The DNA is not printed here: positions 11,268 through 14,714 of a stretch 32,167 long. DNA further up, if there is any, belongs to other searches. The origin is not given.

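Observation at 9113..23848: Seven-gene, 14.7-kb operon of giant Cys-rich surface proteins plus small Ca-repeat membrane proteins: candidate undescribed cell-surface attachment system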

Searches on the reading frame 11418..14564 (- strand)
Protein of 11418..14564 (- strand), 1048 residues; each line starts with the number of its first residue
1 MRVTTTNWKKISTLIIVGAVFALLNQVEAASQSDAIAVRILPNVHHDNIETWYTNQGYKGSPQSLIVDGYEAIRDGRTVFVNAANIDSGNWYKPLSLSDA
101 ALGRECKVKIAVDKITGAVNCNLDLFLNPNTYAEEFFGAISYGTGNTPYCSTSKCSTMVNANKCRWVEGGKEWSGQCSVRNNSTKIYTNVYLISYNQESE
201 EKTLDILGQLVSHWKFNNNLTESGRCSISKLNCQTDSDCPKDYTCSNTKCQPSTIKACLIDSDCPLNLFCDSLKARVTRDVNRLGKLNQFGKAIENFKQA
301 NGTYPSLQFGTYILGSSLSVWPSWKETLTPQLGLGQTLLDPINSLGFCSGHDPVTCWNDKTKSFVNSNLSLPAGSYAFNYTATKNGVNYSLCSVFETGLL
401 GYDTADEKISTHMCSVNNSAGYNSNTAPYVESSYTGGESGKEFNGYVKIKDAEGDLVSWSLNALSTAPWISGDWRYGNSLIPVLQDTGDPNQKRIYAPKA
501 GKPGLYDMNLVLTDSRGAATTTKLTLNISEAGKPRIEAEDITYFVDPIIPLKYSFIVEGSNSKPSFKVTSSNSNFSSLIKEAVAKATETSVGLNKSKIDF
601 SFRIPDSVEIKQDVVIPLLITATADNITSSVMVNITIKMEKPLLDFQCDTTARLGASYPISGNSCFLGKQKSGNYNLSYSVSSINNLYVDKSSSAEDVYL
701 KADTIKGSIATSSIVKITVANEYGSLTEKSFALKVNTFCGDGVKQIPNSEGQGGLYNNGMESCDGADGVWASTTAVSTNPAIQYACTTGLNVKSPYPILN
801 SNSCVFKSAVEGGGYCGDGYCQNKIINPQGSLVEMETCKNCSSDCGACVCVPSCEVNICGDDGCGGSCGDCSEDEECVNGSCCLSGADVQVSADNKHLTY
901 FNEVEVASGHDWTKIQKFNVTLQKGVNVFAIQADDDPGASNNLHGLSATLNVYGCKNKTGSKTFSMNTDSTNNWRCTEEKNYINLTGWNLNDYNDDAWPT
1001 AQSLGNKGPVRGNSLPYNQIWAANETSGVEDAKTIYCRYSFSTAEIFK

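Call 4: search_protein_families(library=pfam, proteins=[window:11418-14564:-], max_evalue=0.1)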
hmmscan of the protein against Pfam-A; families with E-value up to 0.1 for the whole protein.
window:11418-14564:- (1048 aa): 1 family
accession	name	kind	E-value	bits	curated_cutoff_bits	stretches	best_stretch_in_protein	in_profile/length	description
PF23416.1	DUF7107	-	0.022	15.5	24.6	1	232-271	1-42/48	Domain of unknown function (DUF7107)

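Call 5: search_protein_families(library=ncbifam, proteins=[window:11418-14564:-], max_evalue=0.1)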
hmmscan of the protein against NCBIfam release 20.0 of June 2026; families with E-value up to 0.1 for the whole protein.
window:11418-14564:- (1048 aa): 1 family
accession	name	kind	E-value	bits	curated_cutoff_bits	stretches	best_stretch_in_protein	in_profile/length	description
NF041573.1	rhamnosid_Stmyc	equivalog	0.00022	19.1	1720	1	885-1008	169-287/1028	alpha-L-rhamnosidase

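Call 16: find_encoding_contigs(protein=window:11418-14564:-, flank=10000, max_places=6)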
Protein window:11418-14564:- (1048 aa): no gene with exactly this product is on record in the collection.

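Call 18: find_homologous_proteins(query=window:11418-14564:-, max_evalue=0.001)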
Query window:11418-14564:- (1048 aa): 385 proteins with E <= 0.001 among 8000 candidates; the best 120 are listed.
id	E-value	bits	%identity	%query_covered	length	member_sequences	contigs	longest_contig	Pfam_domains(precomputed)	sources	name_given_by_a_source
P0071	0.0e+0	2423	100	100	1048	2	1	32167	-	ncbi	-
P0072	0.0e+0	1396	59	100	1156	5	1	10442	-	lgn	-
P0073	0.0e+0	1307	61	82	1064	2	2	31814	-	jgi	-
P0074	0.0e+0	1271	61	83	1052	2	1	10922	-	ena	-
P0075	0.0e+0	1186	58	82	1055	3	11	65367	-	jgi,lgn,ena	-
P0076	0.0e+0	1147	55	82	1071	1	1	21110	-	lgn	-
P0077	0.0e+0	1038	50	82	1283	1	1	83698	-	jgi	jgi:hypothetical protein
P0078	0.0e+0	1031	51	82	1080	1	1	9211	-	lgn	-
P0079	0.0e+0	1015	50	82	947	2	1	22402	-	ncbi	-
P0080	3.7e-297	1007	50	82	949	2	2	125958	-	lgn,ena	-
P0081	1.7e-296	1005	49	82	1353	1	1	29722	-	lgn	-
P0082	6.4e-286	970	54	72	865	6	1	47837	-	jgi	jgi:hypothetical protein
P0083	1.5e-284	965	53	64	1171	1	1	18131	-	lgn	-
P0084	6.6e-272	923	47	73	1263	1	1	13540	-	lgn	-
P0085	3.0e-269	914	53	67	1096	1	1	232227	-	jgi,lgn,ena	-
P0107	3.1e-194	666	43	71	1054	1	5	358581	PF23091.3,PF05345.19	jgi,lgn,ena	-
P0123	1.0e-174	601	41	68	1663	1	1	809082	PF13229.13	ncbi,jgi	ncbi:MAG: right-handed parallel beta-helix repeat-containing protein [Patescibacteria group bacteriu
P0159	3.6e-163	563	45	36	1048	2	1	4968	-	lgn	-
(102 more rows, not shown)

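Call 19: find_encoding_contigs(protein=P0107, flank=10000, max_places=2)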
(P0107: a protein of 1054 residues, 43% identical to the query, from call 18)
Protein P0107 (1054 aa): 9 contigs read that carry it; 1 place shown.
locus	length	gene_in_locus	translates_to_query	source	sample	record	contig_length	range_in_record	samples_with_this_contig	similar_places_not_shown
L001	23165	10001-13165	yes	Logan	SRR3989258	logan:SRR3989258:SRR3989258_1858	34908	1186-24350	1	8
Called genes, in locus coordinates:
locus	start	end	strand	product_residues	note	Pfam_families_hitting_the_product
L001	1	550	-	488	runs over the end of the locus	PF13328:HD_4, PF01966:HD, PF04607:RelA_SpoT, PF02824:TGS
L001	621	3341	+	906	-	PF18895:T4SS_pilin, PF13205:Big_5 (faint)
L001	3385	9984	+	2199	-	PF18895:T4SS_pilin, PF01833:TIG, PF13205:Big_5 (faint)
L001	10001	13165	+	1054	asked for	PF05345:He_PIG (faint), PF23091:TNFR_ELAPOR1_6th (faint)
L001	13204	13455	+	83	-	-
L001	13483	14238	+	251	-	PF18884:TSP3_bac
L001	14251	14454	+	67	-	-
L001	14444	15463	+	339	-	PF18884:TSP3_bac (weak)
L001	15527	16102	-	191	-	PF00574:CLP_protease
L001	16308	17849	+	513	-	PF21760:SecD_1st, PF22599:SecDF_P1_head, PF02355:SecD_SecF_C, PF03176:MMPL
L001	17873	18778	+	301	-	PF07549:Sec_GG (weak), PF02355:SecD_SecF_C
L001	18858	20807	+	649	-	PF04932:Wzy_C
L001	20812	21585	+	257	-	PF06750:A24_N_bact, PF01478:Peptidase_A24 (weak)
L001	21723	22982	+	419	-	PF02491:SHS2_FTSA, PF06723:MreB_Mbl, PF14450:FtsA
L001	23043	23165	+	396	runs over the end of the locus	PF00091:Tubulin, PF12327:FtsZ_C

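Call 20: find_encoding_contigs(protein=P0123, flank=10000, max_places=2)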
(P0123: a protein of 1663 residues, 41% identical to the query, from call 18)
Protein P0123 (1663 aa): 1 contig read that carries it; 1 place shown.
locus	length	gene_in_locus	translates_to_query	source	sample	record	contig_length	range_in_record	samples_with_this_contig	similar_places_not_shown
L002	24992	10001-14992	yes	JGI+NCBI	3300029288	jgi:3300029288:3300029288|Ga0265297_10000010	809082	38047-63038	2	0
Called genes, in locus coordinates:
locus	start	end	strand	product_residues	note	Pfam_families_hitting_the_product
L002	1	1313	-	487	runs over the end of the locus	PF13328:HD_4, PF01966:HD, PF04607:RelA_SpoT, PF02824:TGS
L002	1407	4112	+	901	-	PF18895:T4SS_pilin, PF13205:Big_5 (faint)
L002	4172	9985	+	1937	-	PF18895:T4SS_pilin, PF01833:TIG (weak), PF13205:Big_5 (weak)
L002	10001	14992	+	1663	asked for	PF13229:Beta_helix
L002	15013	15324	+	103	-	-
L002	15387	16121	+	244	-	PF18884:TSP3_bac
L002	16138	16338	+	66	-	-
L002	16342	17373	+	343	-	-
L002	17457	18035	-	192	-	PF00574:CLP_protease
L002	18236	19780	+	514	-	PF07549:Sec_GG (faint), PF21760:SecD_1st, PF22599:SecDF_P1_head, PF03176:MMPL (weak), PF02355:SecD_SecF_C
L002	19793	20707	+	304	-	PF07549:Sec_GG, PF02355:SecD_SecF_C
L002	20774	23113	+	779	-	PF04932:Wzy_C, PF13432:TPR_16 (faint), PF13181:TPR_8 (faint), PF13424:TPR_12 (faint), PF13428:TPR_14 (faint), PF00515:TPR_1 (faint), PF07719:TPR_2 (faint), PF14559:TPR_19 (faint)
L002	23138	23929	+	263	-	PF00535:Glycos_transf_2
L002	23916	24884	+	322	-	PF18404:Glyco_transf_24 (weak), PF01501:Glyco_transf_8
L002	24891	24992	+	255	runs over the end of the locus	PF06750:A24_N_bact, PF01478:Peptidase_A24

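Call 28: find_related_loci(query=A1, collection=genome_contigs, flank=10000)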
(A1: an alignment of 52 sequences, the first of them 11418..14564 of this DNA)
Query A1 (1048 aa) in genome_contigs; peptide patterns used: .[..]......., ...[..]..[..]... (x = any residue, [..] = any of these).
234 stretches matched a pattern; 202 encode a relative of the query (tblastn E <= 1e-3); the best 80 are kept; 80 distinct loci.
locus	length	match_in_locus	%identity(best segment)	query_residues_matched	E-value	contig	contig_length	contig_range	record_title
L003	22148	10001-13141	59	1-1043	0e+0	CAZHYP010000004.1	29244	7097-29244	MAG TPA_asm: uncultured Gammaproteobacteria bacterium isolate SRP192927_co4_803 genome assembly, contig: NODE_2646_lengt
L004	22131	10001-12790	50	12-1043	0e+0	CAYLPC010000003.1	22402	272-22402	MAG TPA_asm: uncultured Gammaproteobacteria bacterium isolate SRP192927_co9_22 genome assembly, contig: NODE_1491_length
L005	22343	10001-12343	53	1-849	0e+0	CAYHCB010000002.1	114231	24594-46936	MAG TPA_asm: uncultured Gammaproteobacteria bacterium isolate ERP119702_co1_231 genome assembly, contig: NODE_90_length_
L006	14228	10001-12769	44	1-1041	0e+0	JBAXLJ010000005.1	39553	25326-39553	MAG: Candidatus Falkowbacteria bacterium isolate ELA424 MAG424_5, whole genome shotgun sequence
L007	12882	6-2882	38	33-1044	2e-178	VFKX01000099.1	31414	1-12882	MAG: Candidatus Falkowbacteria bacterium isolate Bin_61_32 c_000003994694, whole genome shotgun sequence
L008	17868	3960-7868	43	11-1046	6e-174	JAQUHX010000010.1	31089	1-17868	MAG: Patescibacteria group bacterium isolate STCSWMC_47 NODE_3162_length_31089_cov_14.289419_ST_CSWMC, whole genome shot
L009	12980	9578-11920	43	1-862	3e-169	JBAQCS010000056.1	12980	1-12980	MAG: Patescibacteria group bacterium isolate MFD12010_ilm_asm_bin15 k127_126785, whole genome shotgun sequence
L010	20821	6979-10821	44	11-1046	3e-177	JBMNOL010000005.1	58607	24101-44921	MAG: Patescibacteria group bacterium isolate SBF912SR1HQ0047 scaffold_1345_c1, whole genome shotgun sequence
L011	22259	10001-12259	41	14-854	3e-150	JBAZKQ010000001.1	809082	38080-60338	MAG: Patescibacteria group bacterium isolate SO_2017_LW4_148 scaffold_12_c1_LW137-91_2017, whole genome shotgun sequence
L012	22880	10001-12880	36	14-1046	2e-149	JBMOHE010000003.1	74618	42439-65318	MAG: Patescibacteria group bacterium isolate Deming_bin.335 contig499, whole genome shotgun sequence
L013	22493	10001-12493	39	11-884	6e-149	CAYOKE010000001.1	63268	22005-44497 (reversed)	MAG TPA_asm: uncultured Gammaproteobacteria bacterium isolate SRP263991_co1_502 genome assembly, contig: NODE_374_length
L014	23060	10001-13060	39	33-883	9e-150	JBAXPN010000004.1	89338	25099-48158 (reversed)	MAG: Candidatus Falkowbacteria bacterium isolate ELA532 MAG532_4, whole genome shotgun sequence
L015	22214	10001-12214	41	12-845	1e-149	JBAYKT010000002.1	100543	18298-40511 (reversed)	MAG: Patescibacteria group bacterium isolate SO_2016_GW1_86 scaffold00472_OW334_2016, whole genome shotgun sequence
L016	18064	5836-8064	41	27-845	2e-150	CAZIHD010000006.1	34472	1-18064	MAG TPA_asm: uncultured Gammaproteobacteria bacterium isolate SRP089250_co1_144 genome assembly, contig: NODE_1790_lengt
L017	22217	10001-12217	40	14-845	1e-148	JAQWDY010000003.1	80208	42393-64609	MAG: Patescibacteria group bacterium isolate STF2_62 NODE_517_length_80208_cov_18.882656_Sandtown_F2, whole genome shotg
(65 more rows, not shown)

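Call 31: search_solved_structures(query=A1, max_evalue=1, show_alignments=2)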
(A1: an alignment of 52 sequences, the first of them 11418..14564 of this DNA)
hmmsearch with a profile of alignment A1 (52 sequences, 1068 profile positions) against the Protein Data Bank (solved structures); distinct sequences matched with E-value up to 1: 10.
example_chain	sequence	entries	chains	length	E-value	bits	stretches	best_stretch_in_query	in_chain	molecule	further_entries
6t0q_A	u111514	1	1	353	0.00082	20.9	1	794-907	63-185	Lectin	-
6t1d_A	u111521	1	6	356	0.00083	20.9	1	794-906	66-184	Lectin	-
6kbj_A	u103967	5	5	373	0.00097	20.7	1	794-906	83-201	Lectin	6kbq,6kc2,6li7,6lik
4jhy_A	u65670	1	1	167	0.0082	17.6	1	426-490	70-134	hypothetical protein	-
4jrw_A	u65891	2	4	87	0.049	15.1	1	421-449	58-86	Collagenase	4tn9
2y72_A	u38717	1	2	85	0.072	14.5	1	421-449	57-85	COLLAGENASE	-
4aqo_A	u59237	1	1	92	0.084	14.3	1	421-449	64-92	COLLAGENASE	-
2c26_A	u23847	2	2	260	0.26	12.7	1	420-449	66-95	ENDOGLUCANASE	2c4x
6pal_A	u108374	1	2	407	0.27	12.6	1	364-448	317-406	Uncharacterized protein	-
6nz0_Z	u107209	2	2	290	0.36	12.2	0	421-542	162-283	Dyslexia-associated protein KIAA0319-like protein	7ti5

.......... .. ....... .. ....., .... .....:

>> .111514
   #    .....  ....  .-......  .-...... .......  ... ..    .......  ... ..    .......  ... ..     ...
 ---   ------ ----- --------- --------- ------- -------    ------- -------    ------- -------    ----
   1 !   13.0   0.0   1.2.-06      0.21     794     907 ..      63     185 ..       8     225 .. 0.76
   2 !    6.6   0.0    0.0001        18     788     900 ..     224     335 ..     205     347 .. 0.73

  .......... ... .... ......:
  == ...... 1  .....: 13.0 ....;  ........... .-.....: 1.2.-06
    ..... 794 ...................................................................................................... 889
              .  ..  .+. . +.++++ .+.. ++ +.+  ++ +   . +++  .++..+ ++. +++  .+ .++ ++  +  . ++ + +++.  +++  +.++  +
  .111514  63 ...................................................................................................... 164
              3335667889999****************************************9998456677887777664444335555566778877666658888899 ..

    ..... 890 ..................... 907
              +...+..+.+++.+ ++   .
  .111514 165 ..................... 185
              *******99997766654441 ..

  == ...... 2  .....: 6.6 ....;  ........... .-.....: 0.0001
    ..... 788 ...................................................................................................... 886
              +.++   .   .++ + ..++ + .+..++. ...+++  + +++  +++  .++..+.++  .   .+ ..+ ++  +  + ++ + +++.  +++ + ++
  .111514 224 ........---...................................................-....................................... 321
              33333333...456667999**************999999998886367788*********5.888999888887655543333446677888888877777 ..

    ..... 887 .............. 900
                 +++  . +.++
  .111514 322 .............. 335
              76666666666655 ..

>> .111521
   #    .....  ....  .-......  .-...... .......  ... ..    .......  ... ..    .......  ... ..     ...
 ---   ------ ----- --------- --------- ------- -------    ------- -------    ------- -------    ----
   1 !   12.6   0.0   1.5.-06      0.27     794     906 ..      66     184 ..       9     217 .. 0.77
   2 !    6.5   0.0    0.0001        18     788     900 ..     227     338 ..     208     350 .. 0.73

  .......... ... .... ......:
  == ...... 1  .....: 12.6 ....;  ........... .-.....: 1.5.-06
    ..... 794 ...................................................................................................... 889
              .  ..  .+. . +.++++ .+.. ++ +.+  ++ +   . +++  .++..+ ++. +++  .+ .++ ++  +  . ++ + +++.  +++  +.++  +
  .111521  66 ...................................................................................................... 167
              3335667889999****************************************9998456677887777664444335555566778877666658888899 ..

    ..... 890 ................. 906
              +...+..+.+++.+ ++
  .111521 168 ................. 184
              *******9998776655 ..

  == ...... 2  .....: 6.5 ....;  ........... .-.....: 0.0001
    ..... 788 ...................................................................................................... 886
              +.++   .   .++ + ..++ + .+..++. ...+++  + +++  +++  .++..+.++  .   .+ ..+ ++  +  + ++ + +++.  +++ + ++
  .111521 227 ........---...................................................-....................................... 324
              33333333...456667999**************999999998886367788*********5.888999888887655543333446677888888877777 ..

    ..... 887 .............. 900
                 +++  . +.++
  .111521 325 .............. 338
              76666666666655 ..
